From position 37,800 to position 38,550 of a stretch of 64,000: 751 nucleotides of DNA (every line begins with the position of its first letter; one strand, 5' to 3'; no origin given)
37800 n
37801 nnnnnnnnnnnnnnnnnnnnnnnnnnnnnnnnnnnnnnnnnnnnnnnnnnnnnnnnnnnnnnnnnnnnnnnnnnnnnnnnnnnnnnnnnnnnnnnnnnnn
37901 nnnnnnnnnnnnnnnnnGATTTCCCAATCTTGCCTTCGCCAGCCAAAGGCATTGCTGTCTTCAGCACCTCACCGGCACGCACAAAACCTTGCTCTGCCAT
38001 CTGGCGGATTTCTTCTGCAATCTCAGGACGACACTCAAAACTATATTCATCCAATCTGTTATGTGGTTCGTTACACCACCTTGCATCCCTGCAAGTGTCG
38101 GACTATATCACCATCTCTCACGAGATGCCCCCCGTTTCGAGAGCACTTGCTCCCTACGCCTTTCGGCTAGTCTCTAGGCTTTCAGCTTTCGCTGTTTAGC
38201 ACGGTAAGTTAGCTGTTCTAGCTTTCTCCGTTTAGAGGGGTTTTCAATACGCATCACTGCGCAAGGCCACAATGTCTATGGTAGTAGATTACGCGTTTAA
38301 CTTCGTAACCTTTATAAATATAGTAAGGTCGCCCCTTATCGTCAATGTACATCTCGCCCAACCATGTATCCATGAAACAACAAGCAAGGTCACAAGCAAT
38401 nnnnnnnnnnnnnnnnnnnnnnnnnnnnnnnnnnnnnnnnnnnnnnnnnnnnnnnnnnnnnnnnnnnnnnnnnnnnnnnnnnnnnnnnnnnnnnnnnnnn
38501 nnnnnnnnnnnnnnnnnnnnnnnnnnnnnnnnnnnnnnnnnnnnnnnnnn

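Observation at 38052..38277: ORF-less group I intron splits the HDE catalytic motif of a T7-like DNA polymerase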

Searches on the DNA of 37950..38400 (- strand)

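Call 4: search_rna_families(source=window, start=37950, end=38400, threshold=evalue, max_evalue=10, show_alignments=5)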
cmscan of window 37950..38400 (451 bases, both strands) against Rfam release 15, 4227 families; matches with E-value up to 10: 3.
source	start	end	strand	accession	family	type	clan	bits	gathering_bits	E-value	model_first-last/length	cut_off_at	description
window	38079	38287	-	RF00028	Intron_gpI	Intron;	-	45.9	50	1.2e-10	1-253/253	no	Group I catalytic intron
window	38108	38284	-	RF01807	GIR1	Gene; ribozyme;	-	17.9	100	0.058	1-201/201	no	GIR1 branching ribozyme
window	38306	38392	+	RF01189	sn1502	Gene; snRNA; snoRNA; CD-box;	-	16.5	60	1.3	1-87/87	no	Small nucleolar RNA sn1502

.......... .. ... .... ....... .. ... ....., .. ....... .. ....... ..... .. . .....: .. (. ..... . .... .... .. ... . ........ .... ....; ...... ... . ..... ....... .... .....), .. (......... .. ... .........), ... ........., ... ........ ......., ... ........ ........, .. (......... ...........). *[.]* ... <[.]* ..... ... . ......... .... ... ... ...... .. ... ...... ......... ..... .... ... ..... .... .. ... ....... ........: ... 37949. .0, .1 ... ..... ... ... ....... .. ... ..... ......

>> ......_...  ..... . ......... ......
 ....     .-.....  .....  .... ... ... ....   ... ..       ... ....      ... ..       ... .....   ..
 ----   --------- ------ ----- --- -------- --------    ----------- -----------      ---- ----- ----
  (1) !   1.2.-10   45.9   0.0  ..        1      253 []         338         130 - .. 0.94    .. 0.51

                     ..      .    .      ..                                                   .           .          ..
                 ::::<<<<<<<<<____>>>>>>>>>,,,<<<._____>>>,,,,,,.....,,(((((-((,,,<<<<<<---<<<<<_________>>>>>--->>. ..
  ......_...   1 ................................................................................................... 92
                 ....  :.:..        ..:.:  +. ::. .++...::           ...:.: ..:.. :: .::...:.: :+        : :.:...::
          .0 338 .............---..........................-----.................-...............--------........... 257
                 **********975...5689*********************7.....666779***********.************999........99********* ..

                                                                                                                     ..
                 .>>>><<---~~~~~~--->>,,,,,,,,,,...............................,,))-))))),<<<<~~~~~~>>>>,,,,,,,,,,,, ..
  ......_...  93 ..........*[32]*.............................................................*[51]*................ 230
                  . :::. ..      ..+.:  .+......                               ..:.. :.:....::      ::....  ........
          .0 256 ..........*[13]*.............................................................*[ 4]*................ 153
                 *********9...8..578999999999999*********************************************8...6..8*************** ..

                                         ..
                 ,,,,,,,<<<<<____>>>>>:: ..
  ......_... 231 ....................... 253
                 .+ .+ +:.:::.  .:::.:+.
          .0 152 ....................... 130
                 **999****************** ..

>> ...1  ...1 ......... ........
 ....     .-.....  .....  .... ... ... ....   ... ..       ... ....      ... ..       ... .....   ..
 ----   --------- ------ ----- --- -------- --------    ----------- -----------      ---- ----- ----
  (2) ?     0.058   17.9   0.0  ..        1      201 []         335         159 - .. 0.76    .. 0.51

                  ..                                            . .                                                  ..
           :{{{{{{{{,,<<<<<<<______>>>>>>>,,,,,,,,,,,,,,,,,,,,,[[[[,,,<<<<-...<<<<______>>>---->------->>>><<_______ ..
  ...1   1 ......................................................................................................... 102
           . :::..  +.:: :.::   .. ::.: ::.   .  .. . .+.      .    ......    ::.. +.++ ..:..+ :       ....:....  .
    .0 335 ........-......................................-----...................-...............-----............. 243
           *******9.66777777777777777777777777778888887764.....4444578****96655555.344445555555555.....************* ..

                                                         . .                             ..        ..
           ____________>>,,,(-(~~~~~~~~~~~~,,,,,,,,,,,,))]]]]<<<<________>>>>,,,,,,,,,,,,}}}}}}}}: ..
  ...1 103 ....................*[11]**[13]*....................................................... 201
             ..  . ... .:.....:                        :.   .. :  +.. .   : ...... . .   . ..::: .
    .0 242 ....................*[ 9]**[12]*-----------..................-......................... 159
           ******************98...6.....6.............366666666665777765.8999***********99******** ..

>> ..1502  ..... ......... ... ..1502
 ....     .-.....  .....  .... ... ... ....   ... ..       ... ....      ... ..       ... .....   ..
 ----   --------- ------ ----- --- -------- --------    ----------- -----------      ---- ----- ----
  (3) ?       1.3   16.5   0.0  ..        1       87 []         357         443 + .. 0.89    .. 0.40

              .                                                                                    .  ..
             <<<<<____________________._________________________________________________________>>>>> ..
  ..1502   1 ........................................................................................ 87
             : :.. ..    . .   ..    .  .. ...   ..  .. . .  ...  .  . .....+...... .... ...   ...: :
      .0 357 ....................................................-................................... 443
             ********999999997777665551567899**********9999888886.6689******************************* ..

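Call 12: search_dna_similar(query=window:38040-38295:-, collection=phages, mode=distant, max_rows=40, max_evalue=0.01)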
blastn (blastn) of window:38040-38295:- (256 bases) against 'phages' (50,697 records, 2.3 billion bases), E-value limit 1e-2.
Records with a match: 58; places in all: 59; records where one place covers at least 80% of the query: 0.
Best place of each record, by identity: 90-95% 9; 80-90% 24; 60-80% 25.
By first word of the organism name: Klebsiella 10; Vibrio 9; Salmonella 7; Bacillus 6; Cronobacter 5; Escherichia 5; Pectobacterium 3; Erwinia 3; Acinetobacter 3; Edwardsiella 3; and 3 more.
By host as written in the record: Vibrio cholerae 7; - 6; Klebsiella pneumoniae K23 6; Cronobacter sakazakii 3; Escherichia coli str. K-12 substr. MG1655 3; Salmonella enterica subsp. enterica 3; Bacillus cereus 3; Edwardsiella tarda E24.1 3; and 18 more.
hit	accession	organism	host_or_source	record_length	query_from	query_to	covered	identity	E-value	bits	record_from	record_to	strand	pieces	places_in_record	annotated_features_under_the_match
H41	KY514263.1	Pectobacterium phage vB_PatM_CB7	Pectobacterium atrosepticum DSM 30186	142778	108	198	36%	82.8%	5e-16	90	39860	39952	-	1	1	HNH endonuclease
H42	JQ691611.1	Cronobacter phage CR9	Cronobacter sakazakii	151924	121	198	30%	84.8%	6e-15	86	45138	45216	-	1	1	none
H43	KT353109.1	Cronobacter phage PBES 02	Cronobacter sp.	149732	121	198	30%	84.8%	6e-15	86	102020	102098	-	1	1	none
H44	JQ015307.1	Pectobacterium phage phiTE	Pectobacterium atrosepticum SCRI1043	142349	121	198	30%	84.8%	6e-15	86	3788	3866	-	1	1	none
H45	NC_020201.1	Pectobacterium phage phiTE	Pectobacterium atrosepticum SCRI1043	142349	121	198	30%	84.8%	6e-15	86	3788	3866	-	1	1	none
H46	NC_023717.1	Cronobacter phage CR9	Cronobacter sakazakii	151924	121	198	30%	84.8%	6e-15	86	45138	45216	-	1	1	none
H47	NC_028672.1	Cronobacter phage PBES 02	Cronobacter sp.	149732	121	198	30%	84.8%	6e-15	86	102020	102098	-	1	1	none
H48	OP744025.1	Escherichia phage A5-4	Escherichia coli str. K-12 substr. ...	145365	121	198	30%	84.8%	6e-15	86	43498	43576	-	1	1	none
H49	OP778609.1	Escherichia phage A73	Escherichia coli str. K-12 substr. ...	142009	121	198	30%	84.8%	6e-15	86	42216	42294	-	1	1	none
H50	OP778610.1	Escherichia phage W70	Escherichia coli str. K-12 substr. ...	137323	121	198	30%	84.8%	6e-15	86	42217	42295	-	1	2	none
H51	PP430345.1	Escherichia phage vB_EcoM-LTH01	Escherichia sp.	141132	121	198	30%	84.8%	6e-15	86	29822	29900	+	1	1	none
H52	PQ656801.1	Cronobacter phage Csp-D17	Cronobacter sakazakii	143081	121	198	30%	79.7%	2e-9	68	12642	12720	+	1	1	record has no annotation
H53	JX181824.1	Salmonella phage SSE121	Baltimore Harbor water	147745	121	198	30%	79.7%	2e-9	68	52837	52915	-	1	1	none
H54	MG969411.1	Salmonella phage GE_vB_MG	Salmonella enterica subsp. enterica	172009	121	198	30%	79.7%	2e-9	68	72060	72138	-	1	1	record has no annotation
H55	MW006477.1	Salmonella phage GEC_vB_MG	Salmonella enterica Enteritidis SeE.3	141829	121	198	30%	79.7%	2e-9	68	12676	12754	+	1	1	none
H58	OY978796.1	Klebsiella phage vB_Kpn_K45PH128C2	-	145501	121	198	30%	79.7%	2e-9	68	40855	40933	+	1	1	DprA-like DNA recombination-mediator protein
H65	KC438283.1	Vibrio phage VCO139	Vibrio cholerae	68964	120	196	30%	76.2%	6e-3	47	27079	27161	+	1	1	putative HNH homing endonuclease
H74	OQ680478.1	Salmonella phage phA11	Salmonella enterica subsp. enterica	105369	107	173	26%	82.4%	6e-9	66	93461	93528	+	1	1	none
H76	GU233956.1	Bacillus phage 11143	Bacillus cereus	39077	124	195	28%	76.6%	5e-4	51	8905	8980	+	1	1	none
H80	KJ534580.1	Nitrincola phage 1M3-16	Nitrincola sp. M3-16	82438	139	198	23%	81.7%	1e-4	53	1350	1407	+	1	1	none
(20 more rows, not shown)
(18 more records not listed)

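Call 14: get_annotated_region(hit=H41, flank=3000)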
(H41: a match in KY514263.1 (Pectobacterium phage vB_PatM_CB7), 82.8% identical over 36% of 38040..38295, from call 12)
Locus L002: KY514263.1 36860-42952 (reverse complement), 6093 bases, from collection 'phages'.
description: Pectobacterium phage vB_PatM_CB7, complete genome.
organism: Pectobacterium phage vB_PatM_CB7 (NCBI taxid 1958916)
taxonomy: Viruses; Duplodnaviria; Heunggongvirae; Uroviricota; Caudoviricetes; Vequintavirinae; Certrevirus
host: Pectobacterium atrosepticum DSM 30186; source: soil from potato fields; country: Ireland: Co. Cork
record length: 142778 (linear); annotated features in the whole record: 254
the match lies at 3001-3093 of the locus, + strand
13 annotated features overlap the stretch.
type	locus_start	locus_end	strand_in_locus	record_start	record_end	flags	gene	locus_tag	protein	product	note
CDS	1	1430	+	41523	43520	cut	-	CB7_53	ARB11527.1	DNA polymerase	similar to DNA polymerase [Pectobacterium phage phiTE], YP_007392472.1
CDS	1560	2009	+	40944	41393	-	-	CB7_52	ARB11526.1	HNH endonuclease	similar to hypothetical protein phiTE_009 [Pectobacterium phage phiTE], YP_007392471.1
CDS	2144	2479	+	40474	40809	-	-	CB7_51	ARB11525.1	DNA polymerase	simlar to DNA polymerase [Pectobacterium phage phiTE], YP_007392470.1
CDS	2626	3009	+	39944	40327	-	-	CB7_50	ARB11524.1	HNH endonuclease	similar to putative HNH homing endonuclease [Vibrio phage JA-1], YP_008126797.1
CDS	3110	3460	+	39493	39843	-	-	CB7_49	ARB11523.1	DNA polymerase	similar to hypothetical protein CR9_063 [Cronobacter phage CR9], YP_009015025.1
CDS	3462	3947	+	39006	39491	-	-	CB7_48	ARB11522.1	HNH endonuclease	similar to HNH endonuclease [Sinorhizobium sp. LM21], AJW30169.1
CDS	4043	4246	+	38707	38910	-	-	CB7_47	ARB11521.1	hypothetical protein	similar to hypothetical protein CR3_058 [Cronobacter phage CR3], YP_006383073.1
CDS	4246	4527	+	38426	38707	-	-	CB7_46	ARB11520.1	hypothetical protein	similar to hypothetical protein VR7_gp254 [Enterobacteria phage vB_EcoM-VR7], YP_004063935.1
CDS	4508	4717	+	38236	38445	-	-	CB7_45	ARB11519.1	hypothetical protein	similar to hypothetical protein CR9_059 [Cronobacter phage CR9], YP_009015021.1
CDS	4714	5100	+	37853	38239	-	-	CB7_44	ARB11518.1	putative membrane protein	-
CDS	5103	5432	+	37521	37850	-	-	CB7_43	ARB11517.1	hypothetical protein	similar to hypothetical protein CR3_043 [Cronobacter phage CR3], YP_006383058.1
CDS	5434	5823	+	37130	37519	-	-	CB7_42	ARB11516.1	hypothetical protein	-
CDS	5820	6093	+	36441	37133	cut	-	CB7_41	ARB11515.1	hypothetical protein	simlar to hypothetical protein phiTE_004 [Pectobacterium phage phiTE], YP_007392466.1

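Call 15: get_annotated_region(hit=H44, flank=3000)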
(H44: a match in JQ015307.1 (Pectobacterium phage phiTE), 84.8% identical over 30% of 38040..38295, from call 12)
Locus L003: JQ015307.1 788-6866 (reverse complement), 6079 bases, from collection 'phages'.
description: Pectobacterium phage phiTE, complete genome.
organism: Pectobacterium phage phiTE (NCBI taxid 1116482)
taxonomy: Viruses; Duplodnaviria; Heunggongvirae; Uroviricota; Caudoviricetes; Vequintavirinae; Certrevirus; Certrevirus phiTE
host: Pectobacterium atrosepticum SCRI1043; source: Milton water treatment plan, near Cambridge; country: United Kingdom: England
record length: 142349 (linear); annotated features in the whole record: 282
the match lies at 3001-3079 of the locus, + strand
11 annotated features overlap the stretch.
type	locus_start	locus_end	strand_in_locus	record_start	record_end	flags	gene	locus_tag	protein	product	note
CDS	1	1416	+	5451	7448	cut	-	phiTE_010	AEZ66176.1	DNA polymerase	similar to Escherichia phage rv5 DNA polymerase from YP_002003725.1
CDS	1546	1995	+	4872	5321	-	-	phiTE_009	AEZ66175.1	hypothetical protein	similar to Vibrio angustum S14 hypothetical protein VAS14_01911 from ZP_01235487.1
CDS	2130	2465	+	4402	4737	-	-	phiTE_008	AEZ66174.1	DNA polymerase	similar to Escherichia phage rv5 DNA polymerase from YP_002003725.1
CDS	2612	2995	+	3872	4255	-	-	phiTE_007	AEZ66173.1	hypothetical protein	similar to Lactobacillus phage Lc-Nu putative HNH endonuclease from YP_358789.1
CDS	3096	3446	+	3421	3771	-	-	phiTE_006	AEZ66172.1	hypothetical protein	similar to Salmonella phage PVP-SE1 conserved hypothetical protein from ADP02413.1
CDS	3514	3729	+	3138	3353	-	-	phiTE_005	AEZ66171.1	hypothetical protein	-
regulatory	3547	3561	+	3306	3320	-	-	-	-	terminator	-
CDS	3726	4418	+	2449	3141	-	-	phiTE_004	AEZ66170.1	hypothetical protein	-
CDS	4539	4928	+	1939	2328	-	-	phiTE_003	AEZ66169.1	hypothetical protein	-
regulatory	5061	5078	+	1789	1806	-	-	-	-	terminator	-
CDS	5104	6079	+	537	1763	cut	-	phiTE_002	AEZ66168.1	hypothetical protein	similar to Escherichia phage rv5 hypothetical protein from ABI79279.1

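Call 21: get_annotated_region(hit=H65, flank=2500)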
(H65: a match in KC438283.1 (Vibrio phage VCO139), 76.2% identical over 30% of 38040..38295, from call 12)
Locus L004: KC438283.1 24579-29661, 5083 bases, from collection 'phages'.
description: Vibrio phage VCO139, complete genome.
organism: Vibrio phage VCO139 (NCBI taxid 1283073)
taxonomy: Viruses; Duplodnaviria; Heunggongvirae; Uroviricota; Caudoviricetes; Schitoviridae; Pacinivirus; Pacinivirus VCO139
host: Vibrio cholerae; source: -; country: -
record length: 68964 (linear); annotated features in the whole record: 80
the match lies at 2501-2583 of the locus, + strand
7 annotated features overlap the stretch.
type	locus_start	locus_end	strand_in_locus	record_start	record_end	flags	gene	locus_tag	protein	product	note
CDS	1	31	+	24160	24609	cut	-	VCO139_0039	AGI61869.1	hypothetical protein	identified by glimmer; putative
CDS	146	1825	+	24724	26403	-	-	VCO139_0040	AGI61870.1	DNA polymerase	-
CDS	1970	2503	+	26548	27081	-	-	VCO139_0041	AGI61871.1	putative HNH homing endonuclease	-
CDS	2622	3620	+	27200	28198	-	-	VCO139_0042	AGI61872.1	hypothetical protein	-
CDS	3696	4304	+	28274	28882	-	-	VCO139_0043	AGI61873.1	hypothetical protein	-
CDS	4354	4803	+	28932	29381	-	-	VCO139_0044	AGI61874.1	phosphoribosyl-ATP diphosphatase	-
CDS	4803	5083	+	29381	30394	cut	-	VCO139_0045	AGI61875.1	hypothetical protein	-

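Call 22: get_annotated_region(hit=H74, flank=2500)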
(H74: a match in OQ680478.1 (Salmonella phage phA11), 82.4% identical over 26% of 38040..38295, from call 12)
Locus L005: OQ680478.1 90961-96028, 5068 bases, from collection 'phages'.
description: Salmonella phage phA11, complete genome.
organism: Salmonella phage phA11 (NCBI taxid 3038307)
taxonomy: Viruses; Duplodnaviria; Heunggongvirae; Uroviricota; Caudoviricetes; Demerecviridae; Markadamsvirinae; Tequintavirus
host: Salmonella enterica subsp. enterica; source: Poultry litter samples and slaughterhouse waste; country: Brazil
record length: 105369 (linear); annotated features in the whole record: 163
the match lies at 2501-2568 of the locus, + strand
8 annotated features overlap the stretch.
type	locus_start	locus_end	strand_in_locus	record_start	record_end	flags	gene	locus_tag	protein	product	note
CDS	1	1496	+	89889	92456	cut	-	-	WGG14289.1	DNA polymerase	-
CDS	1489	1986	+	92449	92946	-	-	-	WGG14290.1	hypothetical protein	-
CDS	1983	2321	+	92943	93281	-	-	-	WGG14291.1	DNA helicase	-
CDS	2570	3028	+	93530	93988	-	-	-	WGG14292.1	hypothetical protein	-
CDS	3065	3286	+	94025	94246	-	-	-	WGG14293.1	hypothetical protein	-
CDS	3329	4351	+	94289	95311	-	-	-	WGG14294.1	DNA helicase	-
CDS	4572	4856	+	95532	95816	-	-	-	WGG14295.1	hypothetical protein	-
CDS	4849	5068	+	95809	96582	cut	-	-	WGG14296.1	hypothetical protein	-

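Call 23: get_annotated_region(hit=H80, flank=2500)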
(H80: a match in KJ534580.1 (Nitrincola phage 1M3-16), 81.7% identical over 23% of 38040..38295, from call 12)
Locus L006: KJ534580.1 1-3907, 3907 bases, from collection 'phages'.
description: Nitrincola phage 1M3-16, complete genome.
organism: Nitrincola phage 1M3-16 (NCBI taxid 1472912)
taxonomy: Viruses; Duplodnaviria; Heunggongvirae; Uroviricota; Caudoviricetes
host: Nitrincola sp. M3-16; source: alkaline hypersaline lake water; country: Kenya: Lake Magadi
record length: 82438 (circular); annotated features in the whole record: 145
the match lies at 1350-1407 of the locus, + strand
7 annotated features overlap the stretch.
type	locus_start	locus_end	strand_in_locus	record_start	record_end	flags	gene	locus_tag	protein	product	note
CDS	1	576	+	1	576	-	-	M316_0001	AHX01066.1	putative RNA polymerase sigma 70 factor protein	orf1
CDS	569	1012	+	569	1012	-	-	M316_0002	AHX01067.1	hypothetical protein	orf2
CDS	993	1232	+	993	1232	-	-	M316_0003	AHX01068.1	hypothetical protein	orf3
CDS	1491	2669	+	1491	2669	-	-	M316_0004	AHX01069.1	putative DNA packaging protein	orf4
CDS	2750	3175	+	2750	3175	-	-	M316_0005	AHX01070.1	hypothetical protein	orf5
CDS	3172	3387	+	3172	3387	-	-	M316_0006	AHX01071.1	hypothetical protein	orf6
CDS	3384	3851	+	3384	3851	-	-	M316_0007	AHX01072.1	putative endolysin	orf7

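Call 24: get_annotated_region(hit=H76, flank=2500)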
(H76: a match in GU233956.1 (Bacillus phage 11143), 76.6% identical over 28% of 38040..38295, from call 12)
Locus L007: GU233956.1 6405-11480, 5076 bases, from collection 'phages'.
description: Bacillus phage 11143, partial sequence.
organism: Bacillus phage 11143 (NCBI taxid 703038)
taxonomy: Viruses; Duplodnaviria; Heunggongvirae; Uroviricota; Caudoviricetes
host: Bacillus cereus; source: -; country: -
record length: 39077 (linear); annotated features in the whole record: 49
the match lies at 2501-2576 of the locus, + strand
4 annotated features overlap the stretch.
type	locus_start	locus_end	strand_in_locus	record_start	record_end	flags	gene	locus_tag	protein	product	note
CDS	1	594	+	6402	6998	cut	-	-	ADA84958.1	major tail protein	-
CDS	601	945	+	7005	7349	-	-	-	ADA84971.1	prophage pi2 protein 40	-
CDS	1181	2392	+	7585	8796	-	-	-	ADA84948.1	TMP repeat protein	-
CDS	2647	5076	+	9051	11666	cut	-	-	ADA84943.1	TMP repeat protein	-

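Call 42: get_annotated_region(hit=H48, flank=1800)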
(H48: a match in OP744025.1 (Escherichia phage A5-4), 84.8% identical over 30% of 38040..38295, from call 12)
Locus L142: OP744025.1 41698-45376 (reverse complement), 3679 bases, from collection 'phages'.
description: Escherichia phage A5-4, complete genome.
organism: Escherichia phage A5-4 (NCBI taxid 2996162)
taxonomy: Viruses; Duplodnaviria; Heunggongvirae; Uroviricota; Caudoviricetes; Vequintavirinae
host: Escherichia coli str. K-12 substr. MG1655; source: animal feces; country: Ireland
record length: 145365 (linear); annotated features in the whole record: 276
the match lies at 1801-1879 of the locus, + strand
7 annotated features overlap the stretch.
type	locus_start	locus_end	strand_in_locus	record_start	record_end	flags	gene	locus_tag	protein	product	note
CDS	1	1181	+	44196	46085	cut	-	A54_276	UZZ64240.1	DNA-directed DNA polymerase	A5-4_276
CDS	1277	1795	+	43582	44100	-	-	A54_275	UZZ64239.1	hypothetical protein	A5-4_275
CDS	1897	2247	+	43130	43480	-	-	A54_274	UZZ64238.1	DNA-directed DNA polymerase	A5-4_274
CDS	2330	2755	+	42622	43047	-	-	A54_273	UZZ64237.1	hypothetical protein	A5-4_273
CDS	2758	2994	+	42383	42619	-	-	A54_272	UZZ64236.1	hypothetical protein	A5-4_272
CDS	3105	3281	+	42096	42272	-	-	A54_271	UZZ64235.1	hypothetical protein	A5-4_271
CDS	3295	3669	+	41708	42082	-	-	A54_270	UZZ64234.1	hypothetical protein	A5-4_270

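Call 43: get_annotated_region(hit=H53, flank=1800)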
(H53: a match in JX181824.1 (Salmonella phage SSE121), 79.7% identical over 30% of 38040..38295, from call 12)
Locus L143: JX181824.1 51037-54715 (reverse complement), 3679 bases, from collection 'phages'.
description: Salmonella phage SSE-121, complete genome.
organism: Salmonella phage SSE121 (NCBI taxid 1204529)
taxonomy: Viruses; Duplodnaviria; Heunggongvirae; Uroviricota; Caudoviricetes; Vequintavirinae; Seunavirus; Seunavirus SSE121
host: -; source: Baltimore Harbor water; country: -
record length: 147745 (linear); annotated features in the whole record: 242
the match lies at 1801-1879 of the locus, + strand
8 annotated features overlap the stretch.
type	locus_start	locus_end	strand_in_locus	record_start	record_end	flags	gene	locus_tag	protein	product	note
CDS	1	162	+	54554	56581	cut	-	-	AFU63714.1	hypothetical protein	-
CDS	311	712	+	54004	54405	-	-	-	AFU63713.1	hypothetical protein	-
CDS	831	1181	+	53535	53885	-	-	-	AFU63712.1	hypothetical protein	-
CDS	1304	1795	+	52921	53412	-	-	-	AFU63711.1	hypothetical protein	-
CDS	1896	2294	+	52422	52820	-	-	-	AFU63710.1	hypothetical protein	-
CDS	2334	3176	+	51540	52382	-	-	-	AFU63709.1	hypothetical protein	-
CDS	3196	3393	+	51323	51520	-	-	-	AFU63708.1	hypothetical protein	-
CDS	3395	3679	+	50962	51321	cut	-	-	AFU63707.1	hypothetical protein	-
